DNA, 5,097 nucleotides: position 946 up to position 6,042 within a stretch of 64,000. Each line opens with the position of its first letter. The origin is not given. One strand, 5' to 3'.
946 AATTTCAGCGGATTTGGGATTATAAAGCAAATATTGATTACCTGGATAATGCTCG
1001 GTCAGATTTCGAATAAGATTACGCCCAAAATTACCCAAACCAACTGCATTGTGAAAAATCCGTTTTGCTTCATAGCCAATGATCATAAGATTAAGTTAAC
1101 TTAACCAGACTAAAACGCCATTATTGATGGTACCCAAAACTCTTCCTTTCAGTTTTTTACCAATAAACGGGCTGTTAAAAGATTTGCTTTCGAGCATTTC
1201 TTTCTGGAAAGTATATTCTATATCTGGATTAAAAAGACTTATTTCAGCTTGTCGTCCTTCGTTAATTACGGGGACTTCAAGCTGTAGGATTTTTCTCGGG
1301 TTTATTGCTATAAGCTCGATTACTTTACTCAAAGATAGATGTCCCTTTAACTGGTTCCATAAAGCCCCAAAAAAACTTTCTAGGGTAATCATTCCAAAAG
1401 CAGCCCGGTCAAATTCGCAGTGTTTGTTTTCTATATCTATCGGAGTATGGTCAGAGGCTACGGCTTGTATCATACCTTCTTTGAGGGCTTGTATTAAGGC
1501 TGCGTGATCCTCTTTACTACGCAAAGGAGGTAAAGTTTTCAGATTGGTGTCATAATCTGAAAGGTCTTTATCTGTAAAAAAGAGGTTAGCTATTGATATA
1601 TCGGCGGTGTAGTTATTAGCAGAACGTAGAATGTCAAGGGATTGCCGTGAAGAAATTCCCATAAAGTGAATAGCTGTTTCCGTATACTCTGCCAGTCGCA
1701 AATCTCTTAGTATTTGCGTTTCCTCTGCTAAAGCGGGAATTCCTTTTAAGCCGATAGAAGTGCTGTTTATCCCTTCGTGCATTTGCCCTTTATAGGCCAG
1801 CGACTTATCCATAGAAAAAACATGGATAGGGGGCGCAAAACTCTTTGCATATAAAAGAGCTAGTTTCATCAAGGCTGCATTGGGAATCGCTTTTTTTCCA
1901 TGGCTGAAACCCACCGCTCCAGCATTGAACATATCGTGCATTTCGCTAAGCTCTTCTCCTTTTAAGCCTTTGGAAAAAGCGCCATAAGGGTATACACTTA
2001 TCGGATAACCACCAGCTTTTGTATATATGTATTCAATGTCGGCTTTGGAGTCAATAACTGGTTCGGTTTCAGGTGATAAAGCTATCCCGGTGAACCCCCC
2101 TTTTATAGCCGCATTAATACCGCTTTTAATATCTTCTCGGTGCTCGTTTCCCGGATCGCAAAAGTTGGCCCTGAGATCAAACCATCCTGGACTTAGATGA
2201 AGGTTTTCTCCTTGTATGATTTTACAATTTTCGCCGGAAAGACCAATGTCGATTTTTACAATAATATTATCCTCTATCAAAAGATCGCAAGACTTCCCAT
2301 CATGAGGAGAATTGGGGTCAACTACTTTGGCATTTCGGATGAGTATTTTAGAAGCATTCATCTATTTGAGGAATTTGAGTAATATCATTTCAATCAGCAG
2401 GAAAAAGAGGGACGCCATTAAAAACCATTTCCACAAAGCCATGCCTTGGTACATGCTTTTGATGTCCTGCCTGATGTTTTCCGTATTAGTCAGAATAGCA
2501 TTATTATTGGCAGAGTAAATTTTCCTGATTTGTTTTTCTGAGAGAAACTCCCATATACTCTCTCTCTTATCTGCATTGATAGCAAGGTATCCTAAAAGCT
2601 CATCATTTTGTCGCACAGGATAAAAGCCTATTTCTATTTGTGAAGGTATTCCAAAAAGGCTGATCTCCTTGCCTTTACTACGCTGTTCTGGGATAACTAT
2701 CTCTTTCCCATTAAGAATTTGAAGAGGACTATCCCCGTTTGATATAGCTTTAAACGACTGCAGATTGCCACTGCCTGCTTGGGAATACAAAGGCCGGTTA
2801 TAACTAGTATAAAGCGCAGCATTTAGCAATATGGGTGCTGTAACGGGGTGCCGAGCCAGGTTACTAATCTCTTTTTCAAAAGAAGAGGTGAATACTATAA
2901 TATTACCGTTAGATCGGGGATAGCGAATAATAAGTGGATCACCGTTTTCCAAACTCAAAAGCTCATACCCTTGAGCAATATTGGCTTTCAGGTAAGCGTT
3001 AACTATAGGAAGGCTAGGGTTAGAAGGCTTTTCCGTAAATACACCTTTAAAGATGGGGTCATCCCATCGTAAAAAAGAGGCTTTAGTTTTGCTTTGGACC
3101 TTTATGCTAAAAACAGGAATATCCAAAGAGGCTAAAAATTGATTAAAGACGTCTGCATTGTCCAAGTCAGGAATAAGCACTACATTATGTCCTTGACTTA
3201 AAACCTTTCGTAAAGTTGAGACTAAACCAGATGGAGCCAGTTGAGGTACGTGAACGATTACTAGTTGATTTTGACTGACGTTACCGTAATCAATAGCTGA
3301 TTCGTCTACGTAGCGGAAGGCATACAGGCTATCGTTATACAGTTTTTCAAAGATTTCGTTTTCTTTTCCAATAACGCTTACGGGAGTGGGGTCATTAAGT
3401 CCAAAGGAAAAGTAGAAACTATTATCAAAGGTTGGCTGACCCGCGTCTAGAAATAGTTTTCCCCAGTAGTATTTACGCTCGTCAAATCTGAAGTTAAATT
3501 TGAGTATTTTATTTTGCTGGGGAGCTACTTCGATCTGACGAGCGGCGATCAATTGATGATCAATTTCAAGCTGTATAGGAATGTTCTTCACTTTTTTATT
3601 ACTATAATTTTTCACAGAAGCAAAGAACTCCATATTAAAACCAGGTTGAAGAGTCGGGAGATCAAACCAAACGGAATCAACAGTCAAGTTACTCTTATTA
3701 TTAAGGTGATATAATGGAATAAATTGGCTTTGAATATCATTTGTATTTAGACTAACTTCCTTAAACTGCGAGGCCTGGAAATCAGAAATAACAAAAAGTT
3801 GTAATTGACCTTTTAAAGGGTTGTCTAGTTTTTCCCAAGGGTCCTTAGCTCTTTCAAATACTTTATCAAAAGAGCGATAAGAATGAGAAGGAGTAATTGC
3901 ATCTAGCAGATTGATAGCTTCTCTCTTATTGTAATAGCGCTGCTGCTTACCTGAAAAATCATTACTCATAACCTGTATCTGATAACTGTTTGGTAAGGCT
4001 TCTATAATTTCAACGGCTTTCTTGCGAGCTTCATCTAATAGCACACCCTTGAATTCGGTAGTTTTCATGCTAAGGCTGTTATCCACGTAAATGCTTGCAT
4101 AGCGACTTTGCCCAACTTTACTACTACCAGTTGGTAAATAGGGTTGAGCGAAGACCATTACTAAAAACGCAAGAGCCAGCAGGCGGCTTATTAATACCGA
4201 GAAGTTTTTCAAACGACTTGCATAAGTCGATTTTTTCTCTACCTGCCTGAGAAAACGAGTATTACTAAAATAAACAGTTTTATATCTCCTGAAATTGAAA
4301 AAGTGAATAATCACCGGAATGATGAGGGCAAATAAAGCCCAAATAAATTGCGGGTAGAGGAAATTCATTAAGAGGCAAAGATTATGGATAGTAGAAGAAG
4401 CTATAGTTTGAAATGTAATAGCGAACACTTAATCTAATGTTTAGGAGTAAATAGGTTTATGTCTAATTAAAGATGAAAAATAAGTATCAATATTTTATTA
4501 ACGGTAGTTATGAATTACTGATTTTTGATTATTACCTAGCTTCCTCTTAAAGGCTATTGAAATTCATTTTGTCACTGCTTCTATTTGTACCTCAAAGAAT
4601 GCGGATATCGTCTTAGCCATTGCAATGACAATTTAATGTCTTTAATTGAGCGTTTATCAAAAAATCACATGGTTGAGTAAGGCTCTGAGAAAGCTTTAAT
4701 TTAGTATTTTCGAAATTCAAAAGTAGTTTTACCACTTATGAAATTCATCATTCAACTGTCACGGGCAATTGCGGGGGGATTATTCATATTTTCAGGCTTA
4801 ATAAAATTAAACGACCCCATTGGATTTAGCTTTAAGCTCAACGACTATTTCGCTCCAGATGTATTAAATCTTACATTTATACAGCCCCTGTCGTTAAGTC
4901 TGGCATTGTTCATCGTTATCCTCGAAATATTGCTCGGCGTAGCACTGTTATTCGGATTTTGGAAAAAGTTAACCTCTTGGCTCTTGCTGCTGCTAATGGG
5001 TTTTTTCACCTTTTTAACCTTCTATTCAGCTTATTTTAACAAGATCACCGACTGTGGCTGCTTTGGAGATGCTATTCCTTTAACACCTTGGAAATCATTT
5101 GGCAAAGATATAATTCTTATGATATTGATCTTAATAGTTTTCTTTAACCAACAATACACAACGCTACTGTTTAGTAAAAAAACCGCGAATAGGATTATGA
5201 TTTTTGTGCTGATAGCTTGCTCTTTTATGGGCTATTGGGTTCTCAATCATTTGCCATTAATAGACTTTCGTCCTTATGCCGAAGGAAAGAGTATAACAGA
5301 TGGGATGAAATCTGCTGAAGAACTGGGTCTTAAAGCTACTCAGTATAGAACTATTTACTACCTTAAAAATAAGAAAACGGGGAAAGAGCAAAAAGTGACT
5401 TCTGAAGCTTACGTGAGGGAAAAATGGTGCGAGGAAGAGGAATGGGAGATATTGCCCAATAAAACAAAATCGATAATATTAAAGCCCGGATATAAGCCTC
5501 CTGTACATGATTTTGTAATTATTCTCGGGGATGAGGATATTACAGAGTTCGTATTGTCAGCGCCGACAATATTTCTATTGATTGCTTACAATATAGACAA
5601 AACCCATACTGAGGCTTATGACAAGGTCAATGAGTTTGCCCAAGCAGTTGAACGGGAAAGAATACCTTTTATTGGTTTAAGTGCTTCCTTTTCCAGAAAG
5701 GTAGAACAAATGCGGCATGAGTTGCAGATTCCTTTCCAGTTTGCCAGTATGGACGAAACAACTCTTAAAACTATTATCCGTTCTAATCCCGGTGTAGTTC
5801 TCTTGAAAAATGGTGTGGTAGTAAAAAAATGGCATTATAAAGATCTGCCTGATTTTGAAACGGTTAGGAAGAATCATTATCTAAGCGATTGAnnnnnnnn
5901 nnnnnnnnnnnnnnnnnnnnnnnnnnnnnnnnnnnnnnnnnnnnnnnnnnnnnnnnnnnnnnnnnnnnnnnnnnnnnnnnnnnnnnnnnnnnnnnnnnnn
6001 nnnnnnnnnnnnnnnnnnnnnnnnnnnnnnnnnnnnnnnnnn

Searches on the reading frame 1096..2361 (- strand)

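Call 65: search_protein_families(library=pfam, proteins=[window:1096-2361:-], max_evalue=0.00001)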
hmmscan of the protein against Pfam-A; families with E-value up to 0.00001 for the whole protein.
window:1096-2361:- (421 aa): 1 family
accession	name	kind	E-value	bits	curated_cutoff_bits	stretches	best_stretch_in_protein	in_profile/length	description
PF01979.26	Amidohydro_1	-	2.7e-10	40.4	25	1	58-418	4-345/345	Amidohydrolase family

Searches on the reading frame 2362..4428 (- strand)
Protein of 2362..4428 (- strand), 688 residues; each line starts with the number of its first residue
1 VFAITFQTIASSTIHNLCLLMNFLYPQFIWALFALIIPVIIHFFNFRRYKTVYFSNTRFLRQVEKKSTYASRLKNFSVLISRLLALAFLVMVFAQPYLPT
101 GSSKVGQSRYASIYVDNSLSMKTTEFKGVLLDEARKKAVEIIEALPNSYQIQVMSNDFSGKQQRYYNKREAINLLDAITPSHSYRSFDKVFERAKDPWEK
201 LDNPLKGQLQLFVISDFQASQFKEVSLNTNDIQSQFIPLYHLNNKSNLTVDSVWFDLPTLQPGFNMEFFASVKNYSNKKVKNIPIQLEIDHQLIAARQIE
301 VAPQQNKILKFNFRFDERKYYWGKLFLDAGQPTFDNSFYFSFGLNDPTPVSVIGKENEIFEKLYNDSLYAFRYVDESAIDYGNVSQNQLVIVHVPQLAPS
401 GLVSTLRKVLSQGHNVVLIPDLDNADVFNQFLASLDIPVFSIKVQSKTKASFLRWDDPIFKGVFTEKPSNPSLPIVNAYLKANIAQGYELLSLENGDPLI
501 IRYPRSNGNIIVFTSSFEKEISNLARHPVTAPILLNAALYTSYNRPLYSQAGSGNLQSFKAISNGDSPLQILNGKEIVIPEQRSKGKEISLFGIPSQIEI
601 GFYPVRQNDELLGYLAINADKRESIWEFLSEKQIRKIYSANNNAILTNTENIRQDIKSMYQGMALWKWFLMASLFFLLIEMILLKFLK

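Call 65: search_protein_families(library=pfam, proteins=[window:2362-4428:-], max_evalue=0.00001)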
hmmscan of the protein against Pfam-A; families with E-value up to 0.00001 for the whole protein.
window:2362-4428:- (688 aa): 1 family
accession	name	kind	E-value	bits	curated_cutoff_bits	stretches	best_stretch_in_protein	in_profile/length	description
PF07584.16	BatA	-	1.5e-19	70.6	25.9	1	21-96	1-77/77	Aerotolerance regulator N-terminal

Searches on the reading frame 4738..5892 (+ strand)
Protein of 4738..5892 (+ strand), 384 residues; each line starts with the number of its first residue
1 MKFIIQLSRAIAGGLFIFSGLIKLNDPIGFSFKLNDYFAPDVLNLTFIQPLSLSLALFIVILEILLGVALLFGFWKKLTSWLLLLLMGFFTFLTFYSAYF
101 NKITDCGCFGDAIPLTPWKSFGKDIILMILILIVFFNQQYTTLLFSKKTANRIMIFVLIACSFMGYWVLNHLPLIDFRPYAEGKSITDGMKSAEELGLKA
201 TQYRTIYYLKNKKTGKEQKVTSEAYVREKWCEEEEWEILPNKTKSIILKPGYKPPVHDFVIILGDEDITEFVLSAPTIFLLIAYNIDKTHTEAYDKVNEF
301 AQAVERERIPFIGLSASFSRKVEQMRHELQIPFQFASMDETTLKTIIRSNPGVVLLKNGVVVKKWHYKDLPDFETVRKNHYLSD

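Call 65: search_protein_families(library=pfam, proteins=[window:4738-5892:+], max_evalue=0.00001)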
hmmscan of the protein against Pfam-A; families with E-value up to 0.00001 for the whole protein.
window:4738-5892:+ (384 aa): 2 families
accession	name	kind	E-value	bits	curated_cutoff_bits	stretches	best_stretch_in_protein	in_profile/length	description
PF07291.16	MauE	-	1.8e-22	80.5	27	1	1-135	1-126/128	Methylamine utilisation protein MauE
PF07681.17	DoxX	-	4.2e-06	27.7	23.6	0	7-93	4-82/85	DoxX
